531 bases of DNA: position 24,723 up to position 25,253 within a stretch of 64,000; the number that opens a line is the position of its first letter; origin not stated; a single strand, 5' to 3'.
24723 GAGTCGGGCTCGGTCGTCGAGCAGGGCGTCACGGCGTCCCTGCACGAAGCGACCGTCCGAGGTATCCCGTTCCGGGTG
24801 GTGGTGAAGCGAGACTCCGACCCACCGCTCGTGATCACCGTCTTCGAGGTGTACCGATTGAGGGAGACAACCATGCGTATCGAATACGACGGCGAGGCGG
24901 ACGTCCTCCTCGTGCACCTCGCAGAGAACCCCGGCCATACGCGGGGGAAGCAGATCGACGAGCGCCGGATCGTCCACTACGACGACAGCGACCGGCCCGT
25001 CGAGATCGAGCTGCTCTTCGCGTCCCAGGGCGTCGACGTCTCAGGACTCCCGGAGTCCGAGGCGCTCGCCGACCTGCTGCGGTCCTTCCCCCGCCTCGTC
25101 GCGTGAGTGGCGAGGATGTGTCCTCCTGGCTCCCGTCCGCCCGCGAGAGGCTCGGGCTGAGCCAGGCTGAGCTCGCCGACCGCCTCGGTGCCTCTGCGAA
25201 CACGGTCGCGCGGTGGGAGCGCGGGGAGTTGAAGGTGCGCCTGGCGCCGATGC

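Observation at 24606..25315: DUF4258-DUF2283-XRE cassette with toxin-like and antitoxin-like modules fused into one reading frame, behind a leaderless promoter with a perfect palindromic operator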

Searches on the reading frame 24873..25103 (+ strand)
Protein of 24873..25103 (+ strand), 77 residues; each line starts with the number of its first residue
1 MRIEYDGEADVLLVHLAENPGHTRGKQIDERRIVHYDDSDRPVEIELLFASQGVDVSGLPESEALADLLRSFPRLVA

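Call 3: search_protein_families(library=pfam, proteins=[window:24873-25103:+], max_evalue=1)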
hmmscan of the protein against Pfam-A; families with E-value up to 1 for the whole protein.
window:24873-25103:+ (77 aa): 1 family
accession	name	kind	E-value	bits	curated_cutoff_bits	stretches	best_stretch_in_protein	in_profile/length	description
PF10049.14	DUF2283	-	4.5e-07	30.4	23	1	2-51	1-49/49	Protein of unknown function (DUF2283)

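Call 4: search_protein_families(library=ncbifam, proteins=[window:24873-25103:+], max_evalue=1)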
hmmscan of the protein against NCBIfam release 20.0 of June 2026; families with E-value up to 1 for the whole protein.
window:24873-25103:+ (77 aa): 0 families

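Call 37: find_related_loci(query=A3, collection=genome_contigs, flank=3000)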
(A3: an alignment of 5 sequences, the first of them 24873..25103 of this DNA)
Query A3 (77 aa) in genome_contigs; peptide patterns used: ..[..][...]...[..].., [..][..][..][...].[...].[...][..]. (x = any residue, [..] = any of these).
384 stretches matched a pattern; 41 encode a relative of the query (tblastn E <= 1e-3); 41 distinct loci.
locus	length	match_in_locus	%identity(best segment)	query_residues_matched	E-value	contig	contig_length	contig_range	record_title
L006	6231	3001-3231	49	1-77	1e-20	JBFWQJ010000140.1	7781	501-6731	MAG: Dehalococcoidia bacterium isolate CA_2019_TPBF_180 NODE_37336_length_7781_cov_2.482493_TPBF, whole genome shotgun s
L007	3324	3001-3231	45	1-77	7e-19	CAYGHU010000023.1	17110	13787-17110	MAG TPA_asm: uncultured Dehalococcoidaceae bacterium isolate ERP113451_co1_196 genome assembly, contig: NODE_3876_length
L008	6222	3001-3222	35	1-73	2e-12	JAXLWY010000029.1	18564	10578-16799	MAG: Dehalococcoidia bacterium isolate STL-CHL35 C2.186.fa-29, whole genome shotgun sequence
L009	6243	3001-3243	36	1-77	5e-12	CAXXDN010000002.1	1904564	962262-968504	MAG: Dehalococcoidia bacterium isolate dc2ee83f-b268-46d2-8eab-f8d2e8673164 genome assembly, contig: contig_2, whole gen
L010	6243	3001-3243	35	1-77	7e-11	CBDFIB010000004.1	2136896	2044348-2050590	MAG: Dehalococcoidia bacterium isolate 7cd25a05-99ee-4af3-888e-ade58bc44bba genome assembly, contig: contig_4, whole gen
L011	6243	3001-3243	35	1-77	1e-10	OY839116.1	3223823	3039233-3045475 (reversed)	MAG: Dehalococcoidia bacterium isolate 44b3abb6-b6b9-4f11-be96-93ee54cc77f6 genome assembly, chromosome: 1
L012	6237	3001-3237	33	1-75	2e-9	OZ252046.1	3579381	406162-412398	MAG: Dehalococcoidia bacterium isolate ad336184-ad58-47b0-9b5a-c7672a60f3bb genome assembly, chromosome: 1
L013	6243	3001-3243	31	1-77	8e-9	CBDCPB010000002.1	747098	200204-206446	MAG: Dehalococcoidia bacterium isolate 8ea35d84-8be8-4b26-9b51-5b82e401d502 genome assembly, contig: contig_2, whole gen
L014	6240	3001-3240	33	1-76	9e-9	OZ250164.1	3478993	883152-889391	MAG: Dehalococcoidia bacterium isolate 0168574f-4b79-4a4d-bdbd-32c97b7f51b1 genome assembly, chromosome: 1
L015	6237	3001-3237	33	1-75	2e-8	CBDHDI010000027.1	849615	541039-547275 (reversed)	MAG: Dehalococcoidia bacterium isolate d0c5affc-a78a-4576-9923-169fe3940cd0 genome assembly, contig: contig_27, whole ge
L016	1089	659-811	40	1-52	2e-7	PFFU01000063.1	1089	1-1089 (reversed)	MAG: Candidatus Aquicultor secundus isolate CG17_big_fil_post_rev_8_21_14_2_50_50_24 CG17_8_21_14_2.50_scaffold_100852_c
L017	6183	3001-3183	40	1-68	3e-7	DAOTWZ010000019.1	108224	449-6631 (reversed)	MAG TPA_asm: Dehalococcoidia bacterium isolate H17_190 k77_119160, whole genome shotgun sequence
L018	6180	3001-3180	33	1-59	6e-7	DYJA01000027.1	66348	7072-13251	MAG TPA_asm: Candidatus Aquidulcis sp. isolate FI88_2_58_12 Afr_mines_FI88_197_length_66348_cov_5_515695, whole genome s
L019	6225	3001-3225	37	1-77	6e-7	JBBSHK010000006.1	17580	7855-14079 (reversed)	MAG: Anaerolineae bacterium isolate LS2_sbin.66 LS2_sbin.66_K_733366_L_17580_cov_9.3999, whole genome shotgun sequence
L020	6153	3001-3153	42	1-52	7e-7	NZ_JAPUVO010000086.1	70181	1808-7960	MAG: Propionivibrio sp. isolate MAG Bin178 bin178_k141_244, whole genome shotgun sequence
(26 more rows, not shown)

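Call 48: search_solved_structures(query=A2, max_evalue=10, show_alignments=2)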
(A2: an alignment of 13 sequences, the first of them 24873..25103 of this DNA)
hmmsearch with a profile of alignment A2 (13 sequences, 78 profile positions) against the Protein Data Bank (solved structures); distinct sequences matched with E-value up to 10: 6.
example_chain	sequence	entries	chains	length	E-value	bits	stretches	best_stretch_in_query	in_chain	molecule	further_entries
6een_D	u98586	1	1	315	3.3e-09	39.8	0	56-75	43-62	Designer Pentatricopeptide Protein dPPR10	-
6een_C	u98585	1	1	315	6.5e-09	38.8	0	56-75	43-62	Designer Pentatricopeptide Protein dPPR10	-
6een_A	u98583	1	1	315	7.2e-09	38.7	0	56-75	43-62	Designer Pentatricopeptide Protein dPPR10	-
6een_B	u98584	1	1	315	1.3e-08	37.9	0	56-75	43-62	Designer Pentatricopeptide Protein dPPR10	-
4ozs_A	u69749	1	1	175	8.9e-06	28.8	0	56-75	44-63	Alpha solenoid protein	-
8an4_A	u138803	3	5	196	0.55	13.4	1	16-74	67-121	Bacterial toxin | Nucleotidyl transferase AbiEii/AbiGii toxin family protein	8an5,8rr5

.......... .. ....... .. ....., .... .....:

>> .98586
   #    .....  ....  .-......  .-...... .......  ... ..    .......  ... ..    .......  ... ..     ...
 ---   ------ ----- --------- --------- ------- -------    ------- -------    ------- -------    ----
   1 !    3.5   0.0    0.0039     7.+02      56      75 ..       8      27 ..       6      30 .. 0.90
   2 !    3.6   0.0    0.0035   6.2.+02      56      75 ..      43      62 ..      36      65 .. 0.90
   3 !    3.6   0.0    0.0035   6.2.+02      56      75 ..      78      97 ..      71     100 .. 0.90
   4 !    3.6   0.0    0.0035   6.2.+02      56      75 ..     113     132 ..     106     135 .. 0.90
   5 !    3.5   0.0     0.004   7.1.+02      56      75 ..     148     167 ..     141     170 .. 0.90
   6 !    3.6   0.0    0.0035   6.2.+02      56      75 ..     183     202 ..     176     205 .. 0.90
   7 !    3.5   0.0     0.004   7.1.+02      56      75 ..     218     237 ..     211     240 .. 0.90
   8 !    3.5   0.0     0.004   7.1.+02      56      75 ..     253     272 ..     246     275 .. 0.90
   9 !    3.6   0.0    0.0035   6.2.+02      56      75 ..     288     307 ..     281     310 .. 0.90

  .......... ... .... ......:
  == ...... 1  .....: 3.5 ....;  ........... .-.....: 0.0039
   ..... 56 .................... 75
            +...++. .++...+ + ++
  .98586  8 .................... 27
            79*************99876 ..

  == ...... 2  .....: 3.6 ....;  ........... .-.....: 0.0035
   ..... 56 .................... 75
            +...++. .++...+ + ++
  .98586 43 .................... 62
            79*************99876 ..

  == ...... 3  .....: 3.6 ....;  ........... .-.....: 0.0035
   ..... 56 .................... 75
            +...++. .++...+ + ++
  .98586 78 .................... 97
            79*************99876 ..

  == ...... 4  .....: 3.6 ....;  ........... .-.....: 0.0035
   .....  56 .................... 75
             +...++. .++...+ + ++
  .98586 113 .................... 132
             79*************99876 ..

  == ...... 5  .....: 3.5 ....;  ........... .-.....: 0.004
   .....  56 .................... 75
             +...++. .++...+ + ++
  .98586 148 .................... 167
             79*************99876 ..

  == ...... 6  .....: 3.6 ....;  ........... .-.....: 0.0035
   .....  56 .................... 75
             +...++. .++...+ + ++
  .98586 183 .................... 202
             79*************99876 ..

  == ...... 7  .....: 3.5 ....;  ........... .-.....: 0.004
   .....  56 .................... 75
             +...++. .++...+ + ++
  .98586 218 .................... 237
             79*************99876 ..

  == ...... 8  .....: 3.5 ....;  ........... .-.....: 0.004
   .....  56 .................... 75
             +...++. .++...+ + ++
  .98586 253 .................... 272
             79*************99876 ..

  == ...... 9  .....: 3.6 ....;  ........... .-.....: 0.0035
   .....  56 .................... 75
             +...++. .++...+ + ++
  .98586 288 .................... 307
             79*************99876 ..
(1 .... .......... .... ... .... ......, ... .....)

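Call 68: predict_structure(alignment_id=A2)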
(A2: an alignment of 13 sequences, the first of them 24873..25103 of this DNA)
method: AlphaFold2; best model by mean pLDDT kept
length: 77 residues; sequences in the alignment: 13
mean_pLDDT: 92.2   pTM: 0.80
mean pLDDT of the five models: 92.2, 90.6, 90.6, 90.4, 89.6
residues with pLDDT >= 90: 64; 70-90: 10; 50-70: 3; < 50: 0
segments of 3 or more residues with pLDDT < 50: none
pLDDT, mean of each block of 10 residues (from residue 1): 93 93 96 97 97 93 92 69
secondary structure, 60 per line:
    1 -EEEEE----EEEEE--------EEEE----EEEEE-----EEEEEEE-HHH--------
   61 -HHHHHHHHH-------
elements in order: E2-6 E11-15 E24-27 E32-36 E42-48 H62-70

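Call 74: fold_search(model_id=the predicted structure, library=pdb)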
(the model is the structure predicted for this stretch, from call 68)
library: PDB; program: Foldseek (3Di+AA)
matches with E <= 10: 544; with E <= 0.001: 0
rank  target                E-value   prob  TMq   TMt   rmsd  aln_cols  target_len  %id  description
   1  9a77_B                6.0e-02  0.99  0.61  0.26   8.0        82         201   13  Integrative model of GATB-YTPR by crosslinking MS and deep learning (released 2024-09-18)
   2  3na2_C                3.4e-01  0.11  0.26  0.18  12.8        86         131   13  Crystal Structure of Protein of Unknown Function from Mine Drainage Metagenome Leptospirillum rubarum (released 2010-07-28)
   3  7vmc_C                3.6e-01  0.80  0.49  0.23   7.0        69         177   16  Crystal structure of EF-Tu/CdiA/CdiI (released 2022-03-30)
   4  4k90_B                5.2e-01  0.07  0.22  0.09  15.4        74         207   20  Extracellular metalloproteinase from Aspergillus (released 2013-10-23)
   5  7u06_D                5.5e-01  0.08  0.20  0.13  11.1        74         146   11  Structure of the yeast TRAPPII-Rab11/Ypt32 complex in the closed/open state (composite structure) (released 2022-04-27)
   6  4k4c_A                6.2e-01  0.44  0.32  0.19   5.9        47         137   13  X-ray crystal structure of E. coli YbdB complexed with phenacyl-CoA (released 2014-07-30)
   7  3na2_A                7.1e-01  0.07  0.23  0.14  13.1        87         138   15  Crystal Structure of Protein of Unknown Function from Mine Drainage Metagenome Leptospirillum rubarum (released 2010-07-28)
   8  1sc0_A                7.5e-01  0.13  0.22  0.12   9.3        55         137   13  X-ray Structure of YB61_HAEIN Northeast Structural Genomics Consortium Target IR63 (released 2004-03-30)
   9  4qda_E                8.0e-01  0.44  0.33  0.21   5.6        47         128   19  Crystal structure of mutant Thioesterase PA1618 (E64A) from Pseudomonas aeruginosa (released 2015-05-13)
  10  3na2_B                8.0e-01  0.09  0.29  0.19  13.3        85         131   14  Crystal Structure of Protein of Unknown Function from Mine Drainage Metagenome Leptospirillum rubarum (released 2010-07-28)
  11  3na2_D                8.0e-01  0.08  0.25  0.17  12.7        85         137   14  Crystal Structure of Protein of Unknown Function from Mine Drainage Metagenome Leptospirillum rubarum (released 2010-07-28)
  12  4emo_A                8.5e-01  0.06  0.19  0.16   9.9        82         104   15  Crystal structure of the PH domain of SHARPIN (released 2012-05-02)
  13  1sbk_A                9.0e-01  0.11  0.20  0.11   8.8        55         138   16  X-RAY STRUCTURE OF YDII_ECOLI NORTHEAST STRUCTURAL GENOMICS CONSORTIUM TARGET ER29. (released 2004-02-24)
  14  1vh5_A                9.6e-01  0.30  0.30  0.17   6.0        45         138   11  Crystal structure of a putative thioesterase (released 2003-12-30)
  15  3lz7_D                9.6e-01  0.12  0.22  0.12   8.9        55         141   11  Crystal Structure of thioesterase HI1161 EC3.1.2.- from Haemophilus influenzae. Orthorombic crystal form. Northeast St (released 2010-03-23)
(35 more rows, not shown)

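Call 77: find_related_loci(query=A3, collection=viral_contigs, flank=2500)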
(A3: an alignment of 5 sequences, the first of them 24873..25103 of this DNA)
Query A3 (77 aa) in viral_contigs; peptide patterns used: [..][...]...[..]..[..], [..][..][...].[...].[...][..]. (x = any residue, [..] = any of these).
47 stretches matched a pattern, but none encodes a relative of the query by tblastn (E <= 1e-3).

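Call 79: find_related_loci(query=A10, collection=metagenome_contigs, flank=2000)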
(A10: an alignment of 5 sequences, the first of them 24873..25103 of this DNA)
Query A10 (77 aa) in metagenome_contigs; peptide patterns used: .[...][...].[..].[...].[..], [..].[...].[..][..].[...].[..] (x = any residue, [..] = any of these).
219 stretches matched a pattern; 14 encode a relative of the query (tblastn E <= 1e-3); 14 distinct loci.
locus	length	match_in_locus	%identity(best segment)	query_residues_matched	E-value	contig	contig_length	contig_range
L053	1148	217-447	36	1-77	7e-17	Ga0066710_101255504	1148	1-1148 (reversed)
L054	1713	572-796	45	1-72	1e-15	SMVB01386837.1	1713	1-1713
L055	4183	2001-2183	40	1-68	7e-8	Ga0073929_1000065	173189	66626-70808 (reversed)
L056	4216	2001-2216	39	1-74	1e-7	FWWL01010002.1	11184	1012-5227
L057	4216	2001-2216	39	1-74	1e-7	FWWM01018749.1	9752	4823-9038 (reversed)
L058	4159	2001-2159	40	1-52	3e-6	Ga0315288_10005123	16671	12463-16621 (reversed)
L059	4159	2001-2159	40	1-52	3e-6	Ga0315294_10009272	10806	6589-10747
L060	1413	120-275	38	1-52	3e-6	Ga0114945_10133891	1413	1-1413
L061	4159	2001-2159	40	1-52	3e-6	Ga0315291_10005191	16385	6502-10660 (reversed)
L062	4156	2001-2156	40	1-51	7e-6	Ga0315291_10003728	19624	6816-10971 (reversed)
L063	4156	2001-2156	40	1-51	7e-6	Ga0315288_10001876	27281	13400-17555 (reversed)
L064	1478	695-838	43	1-48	1e-5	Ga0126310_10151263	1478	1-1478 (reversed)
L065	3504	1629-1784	38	1-51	9e-6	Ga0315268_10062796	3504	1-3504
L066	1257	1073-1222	35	1-48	1e-5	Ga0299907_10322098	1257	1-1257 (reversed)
